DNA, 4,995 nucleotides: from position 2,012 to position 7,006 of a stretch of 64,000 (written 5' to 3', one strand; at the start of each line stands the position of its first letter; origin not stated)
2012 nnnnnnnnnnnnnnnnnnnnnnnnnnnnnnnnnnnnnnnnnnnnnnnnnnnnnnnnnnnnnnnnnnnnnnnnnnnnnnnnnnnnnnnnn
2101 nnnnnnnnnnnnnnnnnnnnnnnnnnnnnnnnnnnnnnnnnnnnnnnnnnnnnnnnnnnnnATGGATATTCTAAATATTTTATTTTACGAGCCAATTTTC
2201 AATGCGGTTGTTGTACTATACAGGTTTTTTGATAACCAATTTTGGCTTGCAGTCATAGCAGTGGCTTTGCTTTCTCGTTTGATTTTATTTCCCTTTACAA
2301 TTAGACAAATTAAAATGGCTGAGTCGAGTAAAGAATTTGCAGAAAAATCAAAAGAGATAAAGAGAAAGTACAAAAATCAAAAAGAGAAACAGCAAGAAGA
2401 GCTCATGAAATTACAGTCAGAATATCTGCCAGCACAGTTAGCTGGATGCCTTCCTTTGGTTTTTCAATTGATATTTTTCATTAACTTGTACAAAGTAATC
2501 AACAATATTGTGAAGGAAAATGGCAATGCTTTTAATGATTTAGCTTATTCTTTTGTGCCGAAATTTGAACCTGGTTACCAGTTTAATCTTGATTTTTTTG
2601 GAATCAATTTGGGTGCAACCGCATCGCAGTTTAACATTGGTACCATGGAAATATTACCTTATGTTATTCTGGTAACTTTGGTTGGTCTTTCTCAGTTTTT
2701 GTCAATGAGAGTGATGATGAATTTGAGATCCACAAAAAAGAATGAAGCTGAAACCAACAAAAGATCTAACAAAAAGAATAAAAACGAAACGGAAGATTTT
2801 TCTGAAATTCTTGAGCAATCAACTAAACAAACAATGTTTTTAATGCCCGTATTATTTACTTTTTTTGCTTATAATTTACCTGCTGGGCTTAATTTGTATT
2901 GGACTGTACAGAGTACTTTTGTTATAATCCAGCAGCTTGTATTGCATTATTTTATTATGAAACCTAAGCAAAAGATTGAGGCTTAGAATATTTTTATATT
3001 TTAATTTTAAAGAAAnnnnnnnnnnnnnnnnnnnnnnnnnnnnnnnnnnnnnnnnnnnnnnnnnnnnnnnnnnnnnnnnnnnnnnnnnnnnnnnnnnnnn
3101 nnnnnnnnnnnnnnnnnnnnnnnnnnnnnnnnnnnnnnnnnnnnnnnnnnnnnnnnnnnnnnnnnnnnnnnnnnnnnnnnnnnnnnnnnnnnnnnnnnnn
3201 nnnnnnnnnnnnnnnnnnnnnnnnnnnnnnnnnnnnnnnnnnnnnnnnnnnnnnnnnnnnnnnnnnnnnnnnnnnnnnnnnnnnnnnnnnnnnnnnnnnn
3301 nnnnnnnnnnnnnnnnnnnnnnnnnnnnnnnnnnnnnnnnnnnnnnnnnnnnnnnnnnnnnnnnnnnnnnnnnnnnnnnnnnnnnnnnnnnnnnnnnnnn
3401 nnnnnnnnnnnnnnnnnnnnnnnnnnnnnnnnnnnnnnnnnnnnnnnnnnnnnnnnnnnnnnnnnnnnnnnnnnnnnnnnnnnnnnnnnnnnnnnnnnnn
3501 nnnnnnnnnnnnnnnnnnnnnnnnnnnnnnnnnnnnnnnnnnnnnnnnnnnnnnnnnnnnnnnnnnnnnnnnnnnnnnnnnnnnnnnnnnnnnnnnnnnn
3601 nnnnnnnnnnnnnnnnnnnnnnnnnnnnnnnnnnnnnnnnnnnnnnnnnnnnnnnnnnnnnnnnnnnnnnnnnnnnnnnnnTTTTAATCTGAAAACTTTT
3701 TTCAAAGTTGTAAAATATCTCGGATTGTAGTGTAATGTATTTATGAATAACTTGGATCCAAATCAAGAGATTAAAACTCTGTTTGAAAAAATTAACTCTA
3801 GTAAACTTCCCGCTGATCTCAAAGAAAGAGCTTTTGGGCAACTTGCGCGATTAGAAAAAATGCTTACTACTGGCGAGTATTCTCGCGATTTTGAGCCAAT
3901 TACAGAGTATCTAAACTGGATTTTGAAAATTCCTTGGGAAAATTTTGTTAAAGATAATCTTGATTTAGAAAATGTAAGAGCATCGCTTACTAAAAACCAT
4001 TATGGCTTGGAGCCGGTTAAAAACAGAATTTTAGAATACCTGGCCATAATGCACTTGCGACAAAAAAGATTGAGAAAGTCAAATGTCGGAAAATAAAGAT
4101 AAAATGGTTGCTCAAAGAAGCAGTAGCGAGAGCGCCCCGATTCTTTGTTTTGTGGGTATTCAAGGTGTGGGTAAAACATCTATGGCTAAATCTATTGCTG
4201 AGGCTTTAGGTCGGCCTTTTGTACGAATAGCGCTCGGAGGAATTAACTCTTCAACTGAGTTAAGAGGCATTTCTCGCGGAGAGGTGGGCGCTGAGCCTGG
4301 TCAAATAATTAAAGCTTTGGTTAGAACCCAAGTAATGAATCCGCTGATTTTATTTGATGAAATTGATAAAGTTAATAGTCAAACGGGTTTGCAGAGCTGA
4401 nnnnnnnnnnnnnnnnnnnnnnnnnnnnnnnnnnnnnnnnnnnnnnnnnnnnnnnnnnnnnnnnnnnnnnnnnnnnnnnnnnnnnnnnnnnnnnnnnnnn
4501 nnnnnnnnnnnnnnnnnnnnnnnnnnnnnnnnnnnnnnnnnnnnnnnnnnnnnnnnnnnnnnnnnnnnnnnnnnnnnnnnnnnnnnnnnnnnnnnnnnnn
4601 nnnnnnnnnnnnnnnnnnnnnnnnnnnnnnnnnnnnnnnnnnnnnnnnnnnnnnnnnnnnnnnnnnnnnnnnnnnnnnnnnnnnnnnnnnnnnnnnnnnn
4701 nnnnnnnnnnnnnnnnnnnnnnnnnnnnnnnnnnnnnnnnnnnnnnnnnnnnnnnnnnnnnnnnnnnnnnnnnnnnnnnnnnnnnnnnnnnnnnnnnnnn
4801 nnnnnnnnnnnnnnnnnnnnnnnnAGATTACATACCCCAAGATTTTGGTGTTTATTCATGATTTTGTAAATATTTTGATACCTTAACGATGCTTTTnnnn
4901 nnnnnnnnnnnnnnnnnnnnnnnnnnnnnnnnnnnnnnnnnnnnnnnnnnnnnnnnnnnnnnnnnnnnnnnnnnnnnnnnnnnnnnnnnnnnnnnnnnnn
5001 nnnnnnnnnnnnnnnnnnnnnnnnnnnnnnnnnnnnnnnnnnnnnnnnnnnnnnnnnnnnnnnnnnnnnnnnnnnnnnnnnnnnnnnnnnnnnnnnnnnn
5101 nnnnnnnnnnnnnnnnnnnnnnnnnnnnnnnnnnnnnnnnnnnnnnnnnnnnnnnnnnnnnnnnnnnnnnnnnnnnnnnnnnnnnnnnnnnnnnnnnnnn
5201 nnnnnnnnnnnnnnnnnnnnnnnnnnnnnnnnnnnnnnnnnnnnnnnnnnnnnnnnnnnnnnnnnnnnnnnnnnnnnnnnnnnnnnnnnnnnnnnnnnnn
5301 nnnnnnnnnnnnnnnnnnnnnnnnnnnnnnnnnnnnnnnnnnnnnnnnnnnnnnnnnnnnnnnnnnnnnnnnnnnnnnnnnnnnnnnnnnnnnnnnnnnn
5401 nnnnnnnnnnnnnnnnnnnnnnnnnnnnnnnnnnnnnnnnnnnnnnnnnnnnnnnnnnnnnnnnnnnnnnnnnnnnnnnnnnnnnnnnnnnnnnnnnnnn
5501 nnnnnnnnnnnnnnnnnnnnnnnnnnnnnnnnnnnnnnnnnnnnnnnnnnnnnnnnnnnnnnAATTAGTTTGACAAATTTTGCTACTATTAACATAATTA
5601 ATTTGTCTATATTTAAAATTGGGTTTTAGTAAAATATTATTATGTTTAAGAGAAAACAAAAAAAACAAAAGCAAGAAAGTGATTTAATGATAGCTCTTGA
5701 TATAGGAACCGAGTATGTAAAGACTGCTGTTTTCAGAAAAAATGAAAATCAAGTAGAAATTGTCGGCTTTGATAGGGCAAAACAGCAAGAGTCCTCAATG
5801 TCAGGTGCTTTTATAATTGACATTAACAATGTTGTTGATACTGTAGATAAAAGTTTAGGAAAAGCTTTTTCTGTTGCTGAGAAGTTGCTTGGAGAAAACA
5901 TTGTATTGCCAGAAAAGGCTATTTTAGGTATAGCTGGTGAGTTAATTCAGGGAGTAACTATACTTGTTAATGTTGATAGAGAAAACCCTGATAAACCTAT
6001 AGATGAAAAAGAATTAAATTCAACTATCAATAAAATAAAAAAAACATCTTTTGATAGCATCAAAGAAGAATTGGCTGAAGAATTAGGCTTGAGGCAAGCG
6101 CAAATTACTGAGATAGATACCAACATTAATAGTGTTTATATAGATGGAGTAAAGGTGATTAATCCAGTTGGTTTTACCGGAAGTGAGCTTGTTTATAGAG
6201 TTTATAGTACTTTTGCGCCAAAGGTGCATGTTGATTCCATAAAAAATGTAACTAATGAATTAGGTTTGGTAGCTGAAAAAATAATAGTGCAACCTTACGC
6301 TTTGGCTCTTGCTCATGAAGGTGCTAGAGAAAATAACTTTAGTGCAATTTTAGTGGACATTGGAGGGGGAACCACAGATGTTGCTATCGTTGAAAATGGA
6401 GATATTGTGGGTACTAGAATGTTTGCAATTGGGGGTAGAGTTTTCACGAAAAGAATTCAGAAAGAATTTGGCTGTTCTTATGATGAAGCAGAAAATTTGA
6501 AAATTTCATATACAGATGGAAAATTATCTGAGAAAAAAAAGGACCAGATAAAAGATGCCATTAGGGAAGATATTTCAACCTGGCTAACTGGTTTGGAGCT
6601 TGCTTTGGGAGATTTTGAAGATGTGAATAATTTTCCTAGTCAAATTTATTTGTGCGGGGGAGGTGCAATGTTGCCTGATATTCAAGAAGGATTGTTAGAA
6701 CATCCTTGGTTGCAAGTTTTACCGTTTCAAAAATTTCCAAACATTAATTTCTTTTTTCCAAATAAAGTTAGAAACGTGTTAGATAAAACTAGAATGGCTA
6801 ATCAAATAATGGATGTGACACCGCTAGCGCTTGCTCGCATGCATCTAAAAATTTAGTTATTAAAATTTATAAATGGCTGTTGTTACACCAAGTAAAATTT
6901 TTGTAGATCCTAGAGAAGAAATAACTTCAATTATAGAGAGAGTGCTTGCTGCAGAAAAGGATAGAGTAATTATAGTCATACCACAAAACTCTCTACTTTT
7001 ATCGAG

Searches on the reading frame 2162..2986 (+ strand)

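Call 9: search_protein_families(library=pfam, proteins=[window:2162-2986:+], max_evalue=0.01)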
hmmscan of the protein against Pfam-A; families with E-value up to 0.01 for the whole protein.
window:2162-2986:+ (274 aa): 4 families
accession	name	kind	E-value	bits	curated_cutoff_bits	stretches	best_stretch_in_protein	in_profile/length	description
PF02096.25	60KD_IMP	-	3.2e-38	131.7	35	1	28-261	2-161/163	60Kd inner membrane protein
PF05620.16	TMEM208_SND2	-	0.0036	17.6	22.9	0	16-77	104-165/167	SRP-independent targeting protein 2/TMEM208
PF01956.21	EMC3_TMCO1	-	0.0052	17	27.1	0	48-117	46-112/169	Integral membrane protein EMC3/TMCO1-like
PF07662.18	Nucleos_tra2_C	-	0.0074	16.4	32.3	0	40-125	18-92/213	Na+ dependent nucleoside transporter C-terminus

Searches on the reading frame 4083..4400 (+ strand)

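Call 9: search_protein_families(library=pfam, proteins=[window:4083-4400:+], max_evalue=0.01)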
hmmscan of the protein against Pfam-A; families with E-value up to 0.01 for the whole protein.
window:4083-4400:+ (105 aa): 8 families
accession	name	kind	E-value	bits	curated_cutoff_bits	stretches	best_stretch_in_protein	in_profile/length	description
PF00004.35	AAA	-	1.8e-13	51.5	21.2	1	21-101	1-73/131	ATPase family associated with various cellular activities (AAA)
PF07728.20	AAA_5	-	5.2e-06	27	22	1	21-101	2-82/139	AAA domain (dynein-related subfamily)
PF07724.20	AAA_2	-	1.8e-05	25.2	27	1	22-99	7-89/166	AAA domain (Cdc48 subfamily)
PF13401.12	AAA_22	-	7.8e-05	23.4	27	1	17-97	4-96/130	AAA domain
PF13173.12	AAA_14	-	0.00056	20.4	27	1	19-98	3-75/129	AAA domain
PF07726.17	AAA_3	-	0.0032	17.8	27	1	24-101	5-78/131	ATPase family associated with various cellular activities (AAA)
PF13191.12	AAA_16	-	0.0037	18.2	32.6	1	12-51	18-57/167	AAA ATPase domain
PF24883.2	NPHP3_N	-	0.0096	16.6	24.8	0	10-42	14-46/164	Nephrocystin 3, N-terminal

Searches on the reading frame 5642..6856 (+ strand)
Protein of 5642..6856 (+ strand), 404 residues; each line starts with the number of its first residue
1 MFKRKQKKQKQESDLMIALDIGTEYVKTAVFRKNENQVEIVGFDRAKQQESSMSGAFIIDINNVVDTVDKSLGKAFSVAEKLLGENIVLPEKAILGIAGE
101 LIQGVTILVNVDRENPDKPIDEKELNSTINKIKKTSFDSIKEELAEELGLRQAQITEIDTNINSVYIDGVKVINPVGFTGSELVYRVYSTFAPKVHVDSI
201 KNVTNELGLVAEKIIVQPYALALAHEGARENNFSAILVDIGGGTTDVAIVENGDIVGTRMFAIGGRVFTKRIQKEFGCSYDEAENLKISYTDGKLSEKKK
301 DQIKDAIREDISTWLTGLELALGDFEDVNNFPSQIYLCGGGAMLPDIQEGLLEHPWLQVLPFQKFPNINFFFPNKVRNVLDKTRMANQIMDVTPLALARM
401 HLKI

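Call 9: search_protein_families(library=pfam, proteins=[window:5642-6856:+], max_evalue=0.01)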
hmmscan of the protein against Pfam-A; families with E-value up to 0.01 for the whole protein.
window:5642-6856:+ (404 aa): 8 families
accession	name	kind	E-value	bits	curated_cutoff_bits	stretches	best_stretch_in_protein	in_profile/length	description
PF14450.12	FtsA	-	1.7e-17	64.4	31.8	1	236-349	1-97/127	Cell division protein FtsA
PF11104.14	PilM_2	-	3.7e-13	49.6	27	1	197-368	138-311/340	Type IV pilus assembly protein PilM;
PF06723.19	MreB_Mbl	-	3.5e-10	39.7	27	1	194-274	106-186/327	MreB/Mbl protein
PF06277.17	EutA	-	7e-07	28.9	27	1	224-268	134-178/475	Ethanolamine utilisation protein EutA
PF08841.16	DDR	-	0.00029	20.4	24.6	1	234-287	134-188/328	Diol dehydratase reactivase ATPase-like domain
PF00012.26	HSP70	-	0.00035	19.4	20.6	1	200-289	152-247/599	Hsp70 protein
PF13941.12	MutL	-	0.00037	19.8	27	1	206-308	213-321/450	MutL protein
PF21522.3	MreB-like_C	-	0.0033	18.4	27.8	0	237-344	1-116/123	Archaeal actin homologue MreB-like, C-terminal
